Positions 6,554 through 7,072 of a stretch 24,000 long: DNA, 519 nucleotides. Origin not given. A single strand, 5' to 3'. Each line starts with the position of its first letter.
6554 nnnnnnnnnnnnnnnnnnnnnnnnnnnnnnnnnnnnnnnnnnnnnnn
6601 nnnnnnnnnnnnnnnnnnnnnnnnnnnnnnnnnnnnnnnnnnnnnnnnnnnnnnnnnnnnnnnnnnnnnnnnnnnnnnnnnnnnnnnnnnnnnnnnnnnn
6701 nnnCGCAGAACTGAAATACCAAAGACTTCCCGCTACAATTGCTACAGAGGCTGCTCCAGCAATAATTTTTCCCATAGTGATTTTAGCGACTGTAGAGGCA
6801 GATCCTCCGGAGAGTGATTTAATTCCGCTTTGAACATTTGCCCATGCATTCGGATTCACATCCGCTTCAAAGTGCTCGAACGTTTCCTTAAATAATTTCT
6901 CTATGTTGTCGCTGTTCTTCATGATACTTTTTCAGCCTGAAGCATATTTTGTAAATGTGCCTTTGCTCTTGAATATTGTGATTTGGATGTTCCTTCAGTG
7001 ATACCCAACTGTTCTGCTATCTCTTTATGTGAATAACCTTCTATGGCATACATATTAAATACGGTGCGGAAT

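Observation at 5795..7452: Anti-sigma-like inner-membrane protein that ends in a T9SS type-B sorting domain: candidate secretion-coupled ECF sigma switch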

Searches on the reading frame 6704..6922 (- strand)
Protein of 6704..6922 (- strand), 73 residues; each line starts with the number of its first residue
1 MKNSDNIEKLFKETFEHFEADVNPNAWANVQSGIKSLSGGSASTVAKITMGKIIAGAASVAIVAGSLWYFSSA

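Call 17: find_homologous_proteins(query=A2, max_evalue=0.01)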
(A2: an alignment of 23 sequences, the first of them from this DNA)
Query A2 (23 sequences) (73 aa, profile of the alignment): 6 proteins with E <= 0.01 among 1287 candidates.
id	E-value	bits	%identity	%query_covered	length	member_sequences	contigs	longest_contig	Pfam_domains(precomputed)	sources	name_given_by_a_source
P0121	1.7e-31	126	66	97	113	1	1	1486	-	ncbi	-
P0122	8.8e-27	111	53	100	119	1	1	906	-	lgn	-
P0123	5.5e-17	80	41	95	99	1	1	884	-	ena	-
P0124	4.0e-16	77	36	95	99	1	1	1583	-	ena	-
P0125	1.2e-13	69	67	53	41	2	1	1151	-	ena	-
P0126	8.2e-13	66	28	93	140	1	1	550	-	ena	-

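Call 18: find_related_loci(query=A2, collection=genome_contigs, flank=4000)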
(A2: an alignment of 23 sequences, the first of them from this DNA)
Query A2 (73 aa) in genome_contigs; peptide patterns used: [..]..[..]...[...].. (x = any residue, [..] = any of these).
355 stretches matched a pattern; 87 encode a relative of the query (tblastn E <= 1e-3); the best 80 are kept; 80 distinct loci.
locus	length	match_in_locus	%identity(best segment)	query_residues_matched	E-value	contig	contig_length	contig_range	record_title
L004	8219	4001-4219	63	1-73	5e-29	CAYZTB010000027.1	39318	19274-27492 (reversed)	MAG TPA_asm: uncultured Bacteroidia bacterium isolate SRP128246_co1_513 genome assembly, contig: NODE_1408_length_39318_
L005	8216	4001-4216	64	1-72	5e-28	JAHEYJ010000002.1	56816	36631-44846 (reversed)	MAG: Bacteroidetes bacterium isolate nzgw125 NODE_256_length_56817_cov_3.993633, whole genome shotgun sequence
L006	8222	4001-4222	62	1-73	5e-28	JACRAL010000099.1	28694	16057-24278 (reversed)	MAG: Bacteroidetes bacterium isolate NC_groundwater_1592_Pr3_B-0.1um_39_19 SR-2_scaffold_141_1776471, whole genome shotg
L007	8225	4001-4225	63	1-70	2e-27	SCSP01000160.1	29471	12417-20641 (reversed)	MAG: Bacteroidetes bacterium isolate FW215_bin.19 FW215_bin.19-52292, whole genome shotgun sequence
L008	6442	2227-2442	45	1-71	8e-15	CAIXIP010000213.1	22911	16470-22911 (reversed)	MAG: uncultured Bacteroidetes bacterium isolate KT5_bin-767 genome assembly, contig: bin-767:213/358, whole genome shotg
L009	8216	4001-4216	42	1-71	3e-14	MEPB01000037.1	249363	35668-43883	MAG: Bacteroidetes bacterium RIFCSPLOWO2_12_FULL_35_15 rifcsplowo2_12_scaffold_20, whole genome shotgun sequence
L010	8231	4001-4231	42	5-72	3e-14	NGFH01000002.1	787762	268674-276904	MAG: Bacteroidetes bacterium 2013_40CM_41_45 2013_40cm_scaffold_0, whole genome shotgun sequence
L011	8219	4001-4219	42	1-71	6e-14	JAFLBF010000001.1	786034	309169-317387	MAG: Bacteroidetes bacterium isolate UWPOB_BACT3 gnl_X_OJEEJDBO_1, whole genome shotgun sequence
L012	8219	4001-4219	42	1-71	6e-14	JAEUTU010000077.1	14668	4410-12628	MAG: Bacteroidia bacterium isolate new MAG-337 k141_1465309, whole genome shotgun sequence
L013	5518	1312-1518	45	1-67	2e-13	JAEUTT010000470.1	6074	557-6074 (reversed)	MAG: Bacteroidia bacterium isolate new MAG-336 k141_2103024, whole genome shotgun sequence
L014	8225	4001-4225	44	1-73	2e-13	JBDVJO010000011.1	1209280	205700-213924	MAG: Crocinitomicaceae bacterium isolate LC.117.F.A3_168_5 LC_117_F_A3_168_5_000000000012, whole genome shotgun sequence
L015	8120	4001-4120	63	1-40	2e-13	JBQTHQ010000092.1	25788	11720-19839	MAG: Bacteroidota bacterium isolate SAW253 c_000000131463, whole genome shotgun sequence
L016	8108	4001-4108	64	5-40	7e-13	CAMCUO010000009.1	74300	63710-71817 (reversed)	MAG: Chitinophaga pinensis isolate TrH-25oct19-117 genome assembly, contig: TrH-25oct19-C445, whole genome shotgun seque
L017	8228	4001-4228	41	6-69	2e-12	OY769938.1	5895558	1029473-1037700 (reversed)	MAG: Flavobacteriales bacterium isolate 8533b3cd-f90e-4a47-8fbb-482e72fcba36 genome assembly, chromosome: 1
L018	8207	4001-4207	41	5-71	3e-12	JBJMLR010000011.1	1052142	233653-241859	MAG: Bacteroidia bacterium isolate H3_16_all_fractions_metab_conc_113_RIFCSPLOWO2_12_FULL_35_15_curated_45_0 k255_823041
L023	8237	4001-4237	38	1-73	2e-11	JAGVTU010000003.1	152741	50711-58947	MAG: Bacteroidetes bacterium isolate WAS_Bin_1 WAS_Bin_1_scaffold_11, whole genome shotgun sequence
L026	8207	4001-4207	39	5-71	1e-10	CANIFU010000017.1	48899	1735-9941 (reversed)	MAG: Bacteroidetes bacterium isolate RH-14apr17-211 genome assembly, contig: RH-14apr17-C1572, whole genome shotgun sequ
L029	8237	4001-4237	38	1-73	5e-10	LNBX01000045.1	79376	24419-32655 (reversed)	MAG: Bacteroidetes bacterium OLB10 UZ10_BCD003CONTIG000045, whole genome shotgun sequence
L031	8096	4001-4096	59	5-36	6e-10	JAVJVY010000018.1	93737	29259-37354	MAG: Vicingaceae bacterium isolate C2-GNP5-19 k141_6188, whole genome shotgun sequence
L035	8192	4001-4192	42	1-63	1e-9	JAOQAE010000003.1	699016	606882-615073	MAG: Bacteroidetes bacterium isolate RYN_274 scaffold_297698, whole genome shotgun sequence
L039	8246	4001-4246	34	4-72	4e-9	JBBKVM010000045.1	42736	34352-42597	MAG: Bacteroidia bacterium isolate metabat_bins.79 k119_2231302, whole genome shotgun sequence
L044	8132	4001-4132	43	7-53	4e-8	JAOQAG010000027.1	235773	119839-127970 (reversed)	MAG: Bacteroidetes bacterium isolate RYN_276 scaffold_1487703, whole genome shotgun sequence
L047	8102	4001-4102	47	1-34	7e-7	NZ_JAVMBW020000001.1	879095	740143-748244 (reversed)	Aequorivita marina strain S2608 scaffold1_size879044, whole genome shotgun sequence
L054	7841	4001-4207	36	2-68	7e-7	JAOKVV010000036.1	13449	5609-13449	Vicingaceae bacterium isolate AH-660-G13 AH-660-G13_NODE_36, whole genome shotgun sequence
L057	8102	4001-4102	41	1-34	1e-6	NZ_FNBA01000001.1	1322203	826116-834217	Ulvibacter litoralis strain DSM 16195, whole genome shotgun sequence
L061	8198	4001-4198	32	1-71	2e-6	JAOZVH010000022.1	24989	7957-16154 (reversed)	MAG: Bacteroidales bacterium isolate GMC9.metabat2.18 GMC9_472_length_24989_cov_22.051616, whole genome shotgun sequence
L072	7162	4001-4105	43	1-35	1e-5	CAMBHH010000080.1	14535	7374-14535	MAG: Flavobacterium psychrophilum isolate MsH-01oct19-160 genome assembly, contig: MsH-01oct19-C8527, whole genome shotg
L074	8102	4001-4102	44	1-34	1e-5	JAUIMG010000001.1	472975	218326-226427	MAG: Bacteroidia bacterium isolate Co_bin.84 NODE_141_length_472975_cov_1.791216, whole genome shotgun sequence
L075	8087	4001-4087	45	6-34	2e-5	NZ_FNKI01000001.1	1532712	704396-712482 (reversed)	Flagellimonas zhangzhouensis strain CGMCC 1.11028, whole genome shotgun sequence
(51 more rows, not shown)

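Call 31: search_protein_families(library=ncbifam, proteins=[L047:4001-5542:+, L075:3989-5413:+, L061:4001-5329:+, L072:4001-5428:+, L016:3992-4945:+, L023:4001-4900:+], max_evalue=0.01)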
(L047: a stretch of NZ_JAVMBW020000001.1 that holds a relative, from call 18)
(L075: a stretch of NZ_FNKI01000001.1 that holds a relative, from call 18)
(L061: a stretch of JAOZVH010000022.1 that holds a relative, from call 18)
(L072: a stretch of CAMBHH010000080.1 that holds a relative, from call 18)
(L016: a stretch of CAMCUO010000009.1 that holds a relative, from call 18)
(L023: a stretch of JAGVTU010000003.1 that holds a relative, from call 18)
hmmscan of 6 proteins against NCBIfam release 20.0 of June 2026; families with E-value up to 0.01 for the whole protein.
L047:4001-5542:+ (514 aa): 0 families

L075:3989-5413:+ (475 aa): 1 family
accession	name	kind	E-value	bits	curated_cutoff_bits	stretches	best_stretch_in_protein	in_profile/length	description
NF043060.1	MAP_0585_fam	equivalog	0.0043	17.1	170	1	52-258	9-230/319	MAP_0585 family protein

L061:4001-5329:+ (443 aa): 1 family
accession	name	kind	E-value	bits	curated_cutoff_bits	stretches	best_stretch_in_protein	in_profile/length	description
TIGR04131.1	Bac_Flav_CTERM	domain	1.8e-05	24.8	35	1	364-423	15-72/85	T9SS type B sorting domain-containing protein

L072:4001-5428:+ (476 aa): 2 families
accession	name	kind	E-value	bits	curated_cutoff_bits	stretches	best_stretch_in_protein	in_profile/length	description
NF002722.0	PRK02565.1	equivalog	0.00056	19.5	57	1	39-63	12-38/48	photosystem II reaction center protein J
TIGR03958.1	monoFe_hyd_HmdC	equivalog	0.0069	15.1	407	0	294-348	294-348/505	5,10-methenyltetrahydromethanopterin hydrogenase cofactor biosynthesis protein HmdC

L016:3992-4945:+ (318 aa): 1 family
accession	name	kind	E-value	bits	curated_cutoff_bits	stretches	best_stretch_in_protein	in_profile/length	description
TIGR04131.1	Bac_Flav_CTERM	domain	5.6e-09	36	35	1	231-317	2-84/85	T9SS type B sorting domain-containing protein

L023:4001-4900:+ (300 aa): 1 family
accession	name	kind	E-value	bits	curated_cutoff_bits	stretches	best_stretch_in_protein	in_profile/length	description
TIGR04131.1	Bac_Flav_CTERM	domain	9.8e-07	28.8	35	1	214-266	5-57/85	T9SS type B sorting domain-containing protein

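Call 35: search_protein_representatives(alignment_id=A2)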
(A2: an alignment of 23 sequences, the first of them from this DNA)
Query: 23 sequences, 73 profile positions. Proteins with E-value up to 0.001 (for the whole library): 1547; up to 1e-10: 276; up to 1e-30: 7. The best 150 are listed.
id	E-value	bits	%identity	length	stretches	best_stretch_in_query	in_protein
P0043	1.3e-33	131.2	-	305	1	1-73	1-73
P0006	2.7e-32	127.0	-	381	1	1-73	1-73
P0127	4.2e-32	126.3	-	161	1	1-72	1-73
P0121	5.4e-32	126.0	-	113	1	1-73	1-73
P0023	2.8e-31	123.7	-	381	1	1-71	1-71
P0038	3.3e-31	123.5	-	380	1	1-73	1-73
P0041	5.7e-31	122.7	-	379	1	1-73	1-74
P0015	1.3e-30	121.6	-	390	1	1-73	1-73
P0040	2.2e-29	117.7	-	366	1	1-73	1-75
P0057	1.4e-28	115.1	-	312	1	1-71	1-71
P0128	3.2e-28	113.9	-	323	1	1-71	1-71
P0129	5.3e-27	110.0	-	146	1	3-73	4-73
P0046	8.9e-25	102.9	-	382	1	1-72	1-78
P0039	1.4e-24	102.3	-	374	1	1-73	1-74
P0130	2.1e-24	101.7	-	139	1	1-72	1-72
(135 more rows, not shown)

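Call 38: search_protein_families(library=pfam, alignment_id=A4, max_evalue=0.001)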
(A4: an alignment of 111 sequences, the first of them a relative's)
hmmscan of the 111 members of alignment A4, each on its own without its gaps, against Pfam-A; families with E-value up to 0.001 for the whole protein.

A. member 1, P0128 (323 aa): 1 family
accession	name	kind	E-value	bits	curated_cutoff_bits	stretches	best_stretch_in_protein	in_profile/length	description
PF13585.12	CHU_C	-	1.8e-13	50.9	27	1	235-320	2-85/86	CHU_C Type IX secretion signal domain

B. families by the number of members that match (of 111 scanned): 10 families
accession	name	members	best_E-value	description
PF13585.12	CHU_C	104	7.5e-23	CHU_C Type IX secretion signal domain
PF00801.26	PKD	64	5.5e-15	PKD domain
PF18911.6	PKD_4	63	3.4e-16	PKD domain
PF13860.13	FlgD_ig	18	2.7e-07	FlgD Ig-like domain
PF18981.6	InlK_D3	5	8e-05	Internalin K domain (D3/D4)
PF16820.11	PKD_3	2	0.00013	PKD-like domain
PF23248.1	KH_PARP14_2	1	0.00058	PARP14, second type I KH domain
PF09716.15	ETRAMP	1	0.00066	Malarial early transcribed membrane protein (ETRAMP)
PF22352.2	K319L-like_PKD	1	0.00075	K319L-like, PKD domain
PF18962.6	Por_Secre_tail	1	0.00091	Secretion system C-terminal sorting domain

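Call 46: find_homologous_proteins(query=A5, max_evalue=0.001)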
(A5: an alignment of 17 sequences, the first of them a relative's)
Query A5 (17 sequences) (475 aa, profile of the alignment): 2051 proteins with E <= 0.001 among 8000 candidates; the best 120 are listed.
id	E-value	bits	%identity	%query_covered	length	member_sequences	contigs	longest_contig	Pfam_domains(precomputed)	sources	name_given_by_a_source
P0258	4.7e-217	740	34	100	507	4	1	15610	PF13568.13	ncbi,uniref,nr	ncbi:outer membrane beta-barrel protein [Altibacter sp.]|uniref:outer membrane beta-barrel protein n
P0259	1.4e-213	729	34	100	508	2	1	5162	PF13505.13,PF13568.13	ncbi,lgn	-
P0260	3.9e-213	727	35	100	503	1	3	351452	PF13568.13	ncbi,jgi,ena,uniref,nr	ncbi:outer membrane beta-barrel protein [Altibacter sp.]|uniref:outer membrane beta-barrel protein n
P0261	2.9e-211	721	35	100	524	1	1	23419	PF13505.13,PF13568.13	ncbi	-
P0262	3.1e-211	721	34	100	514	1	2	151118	PF13568.13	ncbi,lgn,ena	-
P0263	2.1e-210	718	33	100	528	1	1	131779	-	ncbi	-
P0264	2.4e-210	718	35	100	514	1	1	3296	PF13568.13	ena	-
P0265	7.7e-210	716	37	100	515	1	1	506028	PF13505.13,PF13568.13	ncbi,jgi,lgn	-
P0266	4.6e-209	714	35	100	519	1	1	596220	PF13505.13,PF13568.13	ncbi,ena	-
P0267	3.0e-208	711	34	100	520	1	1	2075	PF13568.13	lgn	-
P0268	3.7e-208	711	35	100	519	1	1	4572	PF13568.13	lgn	-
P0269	8.8e-208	709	39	61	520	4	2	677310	PF13505.13,PF13568.13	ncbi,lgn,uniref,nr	ncbi:outer membrane beta-barrel protein [Aequorivita antarctica]|uniref:PorT family protein n=1 Tax=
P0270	8.9e-208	709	35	100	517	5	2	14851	PF13568.13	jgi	jgi:hypothetical protein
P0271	2.6e-207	708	34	100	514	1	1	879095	PF13568.13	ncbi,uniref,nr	ncbi:outer membrane beta-barrel protein [Aequorivita marina]|uniref:outer membrane beta-barrel prote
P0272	6.2e-207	707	33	100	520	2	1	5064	PF13505.13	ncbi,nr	ncbi:MAG: outer membrane beta-barrel protein [Aequorivita sp.]|nr:outer membrane beta-barrel protein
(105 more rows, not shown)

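Call 59: search_protein_families(library=pfam, proteins=[L010:5091-7796:+, L015:5225-6673:+, L023:4941-8222:+, L031:5283-6629:+, L039:5131-7980:+, L044:4968-5375:+, L004:5218-5817:+, L054:5173-7815:-, L074:5035-8091:-], max_evalue=0.001)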
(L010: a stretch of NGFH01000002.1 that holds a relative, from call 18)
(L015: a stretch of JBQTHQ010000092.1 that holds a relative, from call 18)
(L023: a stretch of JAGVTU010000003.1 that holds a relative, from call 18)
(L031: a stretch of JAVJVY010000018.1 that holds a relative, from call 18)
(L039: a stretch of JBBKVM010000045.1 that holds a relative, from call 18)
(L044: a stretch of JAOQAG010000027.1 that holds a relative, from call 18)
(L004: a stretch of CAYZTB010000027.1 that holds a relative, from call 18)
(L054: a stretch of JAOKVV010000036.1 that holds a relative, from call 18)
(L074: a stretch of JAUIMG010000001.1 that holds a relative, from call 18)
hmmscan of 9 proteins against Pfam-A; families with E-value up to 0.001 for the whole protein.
L010:5091-7796:+ (902 aa): 4 families
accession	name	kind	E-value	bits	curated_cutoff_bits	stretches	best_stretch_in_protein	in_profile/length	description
PF18911.6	PKD_4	-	2.3e-23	82.5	27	2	663-722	26-80/85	PKD domain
PF13573.12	SprB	-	3.2e-20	71.9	28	2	414-447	4-37/37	SprB repeat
PF13585.12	CHU_C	-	1.4e-15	57.6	27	1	816-886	3-75/86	CHU_C Type IX secretion signal domain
PF00801.26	PKD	-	1.6e-13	50.9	23.5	2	665-717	22-73/80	PKD domain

L015:5225-6673:+ (483 aa): 3 families
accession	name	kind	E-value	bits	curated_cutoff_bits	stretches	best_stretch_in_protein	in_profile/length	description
PF13585.12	CHU_C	-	2.8e-14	53.5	27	1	401-478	2-85/86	CHU_C Type IX secretion signal domain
PF07495.19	Y_Y_Y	-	0.00044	20.5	26.6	0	450-473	33-56/65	Y_Y_Y domain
PF17963.7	Big_9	-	0.00075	20.8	23.6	0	304-378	10-78/89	Bacterial Ig domain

L023:4941-8222:+ (1094 aa): 5 families
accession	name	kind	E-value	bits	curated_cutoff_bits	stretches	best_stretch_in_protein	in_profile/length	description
PF13585.12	CHU_C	-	6.7e-22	77.9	27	1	1012-1090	2-84/86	CHU_C Type IX secretion signal domain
PF06832.18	BiPBP_C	-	9.4e-14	51.5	26.8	0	961-999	44-87/90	Penicillin-Binding Protein C-terminus Family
PF16820.11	PKD_3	-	1.2e-11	44.7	26.3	0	783-825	25-64/68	PKD-like domain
PF19081.6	Ig_7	-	1.1e-10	42.1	27.3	2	609-683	3-82/84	Ig-like domain CHU_C associated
PF13895.12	Ig_2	-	4.4e-10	40.1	27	0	627-683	24-79/79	Immunoglobulin domain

L031:5283-6629:+ (449 aa): 10 families
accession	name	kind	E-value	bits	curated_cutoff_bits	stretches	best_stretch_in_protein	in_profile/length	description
PF07992.20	Pyr_redox_2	-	1.2e-51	176.3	26.1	1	1-298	1-283/291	Pyridine nucleotide-disulphide oxidoreductase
PF00070.33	Pyr_redox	-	6.8e-17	62.2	22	1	150-229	1-79/82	Pyridine nucleotide-disulphide oxidoreductase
PF13738.12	Pyr_redox_3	-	1.6e-07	31.3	30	1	143-281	159-305/305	Pyridine nucleotide-disulphide oxidoreductase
PF00890.30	FAD_binding_2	-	5.3e-06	26.3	20.4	0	3-39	2-41/414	FAD binding domain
PF13450.12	NAD_binding_8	-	3.7e-05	24.4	21.9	0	5-30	1-25/68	NAD(P)-binding Rossmann-like domain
PF03486.20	HI0933_like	-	0.00014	21.9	50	0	2-34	2-33/244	HI0933-like protein Rossmann domain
PF01134.28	GIDA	-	0.00024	20.7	22.1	0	2-31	1-29/391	Glucose inhibited division protein A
PF01266.30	DAO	-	0.00028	21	27.9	0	2-32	1-30/353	FAD dependent oxidoreductase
PF05834.18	Lycopene_cycl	-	0.00041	20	23.4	0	3-41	2-41/380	Lycopene cyclase protein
PF13454.12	NAD_binding_9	-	0.00066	20.1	21.8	0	67-105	114-154/155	FAD-NAD(P)-binding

L039:5131-7980:+ (950 aa): 3 families
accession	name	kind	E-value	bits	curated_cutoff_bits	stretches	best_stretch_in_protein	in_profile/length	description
PF13585.12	CHU_C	-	3e-22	79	27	1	869-939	2-75/86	CHU_C Type IX secretion signal domain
PF18911.6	PKD_4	-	2.4e-05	24.7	27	0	712-780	9-83/85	PKD domain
PF06832.18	BiPBP_C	-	0.00018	21.8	26.8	0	736-771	44-83/90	Penicillin-Binding Protein C-terminus Family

L044:4968-5375:+ (136 aa): 1 family
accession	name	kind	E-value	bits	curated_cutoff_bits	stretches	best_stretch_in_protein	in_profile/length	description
PF13585.12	CHU_C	-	4.7e-13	49.5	27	1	53-133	6-85/86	CHU_C Type IX secretion signal domain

L004:5218-5817:+ (200 aa): 1 family
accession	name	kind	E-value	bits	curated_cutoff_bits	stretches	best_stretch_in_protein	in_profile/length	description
PF08281.18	Sigma70_r4_2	-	1.2e-08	34.9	25.7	1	137-176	3-42/54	Sigma-70, region 4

L054:5173-7815:- (881 aa): 4 families
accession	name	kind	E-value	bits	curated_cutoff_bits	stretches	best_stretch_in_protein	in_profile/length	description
PF02965.22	Met_synt_B12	-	3e-127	424.2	25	1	595-864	2-272/273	Vitamin B12 dependent methionine synthase, activation domain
PF00809.28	Pterin_bind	-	3.9e-65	220.3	25.5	1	13-251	1-244/244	Pterin binding enzyme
PF02607.22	B12-binding_2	-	1.1e-23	83.6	23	1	310-382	2-73/74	B12 binding domain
PF02310.24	B12-binding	-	2e-21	76.5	32.1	1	401-494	1-94/121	B12 binding domain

L074:5035-8091:- (1019 aa): 5 families
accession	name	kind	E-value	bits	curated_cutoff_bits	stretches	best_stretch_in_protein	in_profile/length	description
PF02965.22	Met_synt_B12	-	5.5e-129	429.9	25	1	734-1003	2-273/273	Vitamin B12 dependent methionine synthase, activation domain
PF00809.28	Pterin_bind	-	2.7e-63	214.3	25.5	1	151-389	1-244/244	Pterin binding enzyme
PF02574.22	S-methyl_trans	-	2.9e-34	119.7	22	1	1-115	168-282/283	Homocysteine S-methyltransferase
PF02607.22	B12-binding_2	-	1.5e-25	89.6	23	1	448-520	2-73/74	B12 binding domain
PF02310.24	B12-binding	-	1.3e-21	77.1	32.1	1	539-632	1-94/121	B12 binding domain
